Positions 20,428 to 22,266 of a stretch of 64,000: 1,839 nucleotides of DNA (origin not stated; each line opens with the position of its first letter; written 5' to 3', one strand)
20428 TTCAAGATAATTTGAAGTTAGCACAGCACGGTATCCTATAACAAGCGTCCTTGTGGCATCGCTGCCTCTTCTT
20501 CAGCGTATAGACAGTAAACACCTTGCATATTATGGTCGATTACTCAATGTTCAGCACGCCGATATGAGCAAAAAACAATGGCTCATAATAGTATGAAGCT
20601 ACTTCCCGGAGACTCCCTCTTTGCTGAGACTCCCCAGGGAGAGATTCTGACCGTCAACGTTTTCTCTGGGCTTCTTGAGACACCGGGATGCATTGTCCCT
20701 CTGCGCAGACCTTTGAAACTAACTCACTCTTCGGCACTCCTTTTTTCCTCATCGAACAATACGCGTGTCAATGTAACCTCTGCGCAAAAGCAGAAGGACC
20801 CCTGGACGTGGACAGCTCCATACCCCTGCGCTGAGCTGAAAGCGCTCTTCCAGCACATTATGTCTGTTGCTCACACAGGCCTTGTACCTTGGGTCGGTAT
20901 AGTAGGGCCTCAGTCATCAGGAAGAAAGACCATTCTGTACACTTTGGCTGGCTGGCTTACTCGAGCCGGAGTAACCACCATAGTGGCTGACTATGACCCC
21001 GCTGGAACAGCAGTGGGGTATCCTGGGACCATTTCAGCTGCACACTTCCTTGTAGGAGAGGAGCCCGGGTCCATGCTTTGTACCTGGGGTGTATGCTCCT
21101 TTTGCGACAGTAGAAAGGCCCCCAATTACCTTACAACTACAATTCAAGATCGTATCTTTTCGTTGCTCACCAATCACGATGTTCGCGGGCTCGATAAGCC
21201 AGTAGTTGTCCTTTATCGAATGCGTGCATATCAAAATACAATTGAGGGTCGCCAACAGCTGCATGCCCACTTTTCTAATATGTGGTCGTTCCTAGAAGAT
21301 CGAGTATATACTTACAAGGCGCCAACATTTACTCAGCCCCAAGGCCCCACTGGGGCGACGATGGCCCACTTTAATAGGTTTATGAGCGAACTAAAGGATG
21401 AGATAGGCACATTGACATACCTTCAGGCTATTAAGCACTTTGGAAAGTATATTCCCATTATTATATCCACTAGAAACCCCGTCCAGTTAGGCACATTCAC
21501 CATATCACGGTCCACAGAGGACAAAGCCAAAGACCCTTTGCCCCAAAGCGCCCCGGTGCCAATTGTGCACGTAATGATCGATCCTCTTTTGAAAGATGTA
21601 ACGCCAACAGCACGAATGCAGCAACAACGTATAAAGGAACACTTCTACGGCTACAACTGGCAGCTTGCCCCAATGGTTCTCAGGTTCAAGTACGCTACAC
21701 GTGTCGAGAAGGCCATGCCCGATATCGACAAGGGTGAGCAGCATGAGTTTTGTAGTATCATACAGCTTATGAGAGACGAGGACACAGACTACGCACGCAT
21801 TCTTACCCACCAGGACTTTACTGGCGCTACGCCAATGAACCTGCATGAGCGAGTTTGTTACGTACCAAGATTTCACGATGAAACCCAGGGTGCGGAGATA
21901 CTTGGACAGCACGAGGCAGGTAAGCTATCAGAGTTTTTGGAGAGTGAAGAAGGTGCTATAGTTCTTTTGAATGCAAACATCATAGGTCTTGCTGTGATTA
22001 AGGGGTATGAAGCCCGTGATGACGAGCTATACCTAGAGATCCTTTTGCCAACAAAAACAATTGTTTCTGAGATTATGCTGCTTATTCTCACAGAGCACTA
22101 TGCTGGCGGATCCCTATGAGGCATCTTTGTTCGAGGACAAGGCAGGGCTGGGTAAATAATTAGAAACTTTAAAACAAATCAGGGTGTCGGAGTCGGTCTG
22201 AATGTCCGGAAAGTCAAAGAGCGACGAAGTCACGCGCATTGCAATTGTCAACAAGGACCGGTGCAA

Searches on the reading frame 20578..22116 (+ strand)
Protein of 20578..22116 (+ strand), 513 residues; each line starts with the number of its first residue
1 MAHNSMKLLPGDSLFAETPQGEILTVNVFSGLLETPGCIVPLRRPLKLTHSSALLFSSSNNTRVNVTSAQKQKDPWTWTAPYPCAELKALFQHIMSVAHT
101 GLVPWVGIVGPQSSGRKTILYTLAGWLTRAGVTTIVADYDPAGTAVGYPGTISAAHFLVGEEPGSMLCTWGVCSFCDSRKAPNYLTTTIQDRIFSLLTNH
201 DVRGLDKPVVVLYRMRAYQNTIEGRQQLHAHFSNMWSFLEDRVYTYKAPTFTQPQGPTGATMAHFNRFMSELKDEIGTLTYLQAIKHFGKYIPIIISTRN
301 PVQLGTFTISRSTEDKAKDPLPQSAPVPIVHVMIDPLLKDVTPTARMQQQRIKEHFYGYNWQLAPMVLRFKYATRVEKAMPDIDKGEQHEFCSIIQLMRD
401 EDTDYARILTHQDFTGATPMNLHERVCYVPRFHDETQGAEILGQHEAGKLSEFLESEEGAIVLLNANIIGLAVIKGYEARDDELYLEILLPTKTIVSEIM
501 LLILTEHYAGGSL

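Call 12: find_encoding_contigs(protein=window:20578-22116:+, flank=10000, max_places=6)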
Protein window:20578-22116:+ (513 aa): 24 contigs read that carry it; 6 places shown.
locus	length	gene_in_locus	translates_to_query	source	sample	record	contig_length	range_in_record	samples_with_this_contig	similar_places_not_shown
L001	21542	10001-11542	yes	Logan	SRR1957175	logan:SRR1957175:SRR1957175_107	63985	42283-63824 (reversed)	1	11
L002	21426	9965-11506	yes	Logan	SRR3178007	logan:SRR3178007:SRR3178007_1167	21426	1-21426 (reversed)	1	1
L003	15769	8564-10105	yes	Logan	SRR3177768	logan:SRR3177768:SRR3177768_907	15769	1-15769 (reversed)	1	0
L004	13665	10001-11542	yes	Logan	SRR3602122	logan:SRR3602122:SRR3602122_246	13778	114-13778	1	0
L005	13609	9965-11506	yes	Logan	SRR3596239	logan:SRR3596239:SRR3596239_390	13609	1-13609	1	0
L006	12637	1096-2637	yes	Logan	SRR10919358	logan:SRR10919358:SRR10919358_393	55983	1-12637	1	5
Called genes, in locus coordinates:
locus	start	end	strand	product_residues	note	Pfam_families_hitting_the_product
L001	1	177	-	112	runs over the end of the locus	?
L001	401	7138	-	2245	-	-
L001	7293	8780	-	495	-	-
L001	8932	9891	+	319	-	PF12317:IFT46_B_C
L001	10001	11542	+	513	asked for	PF16575:CLP1_P (weak)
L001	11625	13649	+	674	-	PF04068:Fer4_RLI, PF00037:Fer4 (weak), PF00005:ABC_tran, PF02463:SMC_N (weak), PF13175:AAA_15 (faint), PF13476:AAA_23 (faint), PF13555:AAA_29 (faint), PF00005:ABC_tran, +2 more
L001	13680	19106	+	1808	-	PF14652:DUF4457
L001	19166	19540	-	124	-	PF01423:LSM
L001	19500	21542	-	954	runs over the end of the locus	PF14551:MCM_N, PF17207:MCM_OB, PF00493:MCM, PF01078:Mg_chelatase, PF07728:AAA_5 (weak), PF17855:MCM_lid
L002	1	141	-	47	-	?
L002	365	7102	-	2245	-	-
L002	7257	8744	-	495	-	-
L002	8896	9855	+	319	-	PF12317:IFT46_B_C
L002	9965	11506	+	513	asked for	PF16575:CLP1_P (weak)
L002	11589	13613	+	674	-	PF04068:Fer4_RLI, PF00037:Fer4 (weak), PF00005:ABC_tran, PF02463:SMC_N (weak), PF13175:AAA_15 (faint), PF13476:AAA_23 (faint), PF13555:AAA_29 (faint), PF00005:ABC_tran, +2 more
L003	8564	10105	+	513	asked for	PF16575:CLP1_P (weak)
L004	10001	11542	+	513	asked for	PF16575:CLP1_P (weak)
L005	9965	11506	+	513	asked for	PF16575:CLP1_P (weak)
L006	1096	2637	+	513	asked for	PF16575:CLP1_P (weak)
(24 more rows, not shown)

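Call 15: list_cluster_members(proteins=[window:20578-22116:+, window:3100-4527:-, window:22202-24223:+, window:19509-20465:+])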
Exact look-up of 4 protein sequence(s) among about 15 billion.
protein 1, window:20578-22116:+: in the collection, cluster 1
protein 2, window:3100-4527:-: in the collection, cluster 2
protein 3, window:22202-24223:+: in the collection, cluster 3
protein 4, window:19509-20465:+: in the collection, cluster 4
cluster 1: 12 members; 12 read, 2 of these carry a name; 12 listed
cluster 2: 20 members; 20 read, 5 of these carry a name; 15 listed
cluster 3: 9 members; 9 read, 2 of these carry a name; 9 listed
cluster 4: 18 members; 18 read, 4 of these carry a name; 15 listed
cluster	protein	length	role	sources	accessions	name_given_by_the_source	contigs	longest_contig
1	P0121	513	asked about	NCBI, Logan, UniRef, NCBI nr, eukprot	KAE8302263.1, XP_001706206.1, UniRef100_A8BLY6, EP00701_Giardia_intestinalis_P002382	hypothetical protein GL50803_007663 [Giardia duodenalis] | Uncharacterized protein n=1 Tax=Giardia intestinalis (strain ATCC 50803 / WB clone C6) ... | hypothetical protein GL50803_007663 [Giardia intestinalis]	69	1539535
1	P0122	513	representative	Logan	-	-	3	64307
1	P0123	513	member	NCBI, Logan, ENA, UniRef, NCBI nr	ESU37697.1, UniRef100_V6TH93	Putative membrane spanning protein [Giardia duodenalis] | Putative membrane spanning protein n=1 Tax=Giardia intestinalis TaxID=5741 ... | Putative membrane spanning protein [Giardia intestinalis]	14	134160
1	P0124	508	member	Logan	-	-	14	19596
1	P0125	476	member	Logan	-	-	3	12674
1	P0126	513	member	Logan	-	-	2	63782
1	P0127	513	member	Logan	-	-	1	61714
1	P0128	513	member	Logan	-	-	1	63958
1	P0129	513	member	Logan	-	-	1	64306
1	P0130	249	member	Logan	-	-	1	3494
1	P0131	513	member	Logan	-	-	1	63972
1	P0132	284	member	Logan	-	-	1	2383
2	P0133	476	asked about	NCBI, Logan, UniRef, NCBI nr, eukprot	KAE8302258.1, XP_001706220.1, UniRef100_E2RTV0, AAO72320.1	Transcription factor IIIB 70 kDa subunit BRF [Giardia duodenalis] | Transcription factor IIIB 70 kDa subunit BRF n=2 Tax=Giardia intestinalis TaxID=5741 ... | Transcription factor IIIB 70 kDa subunit BRF [Giardia intestinalis]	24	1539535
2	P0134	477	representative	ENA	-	-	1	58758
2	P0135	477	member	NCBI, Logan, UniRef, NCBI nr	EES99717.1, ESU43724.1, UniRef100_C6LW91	Putative transcription factor tfiib repeat protein [Giardia duodenalis] | Transcription factor IIIB 70 kDa subunit BRF n=2 Tax=Giardia intestinalis TaxID=5741 ... | Transcription factor IIIB 70 kDa subunit BRF [Giardia intestinalis ATCC 50581]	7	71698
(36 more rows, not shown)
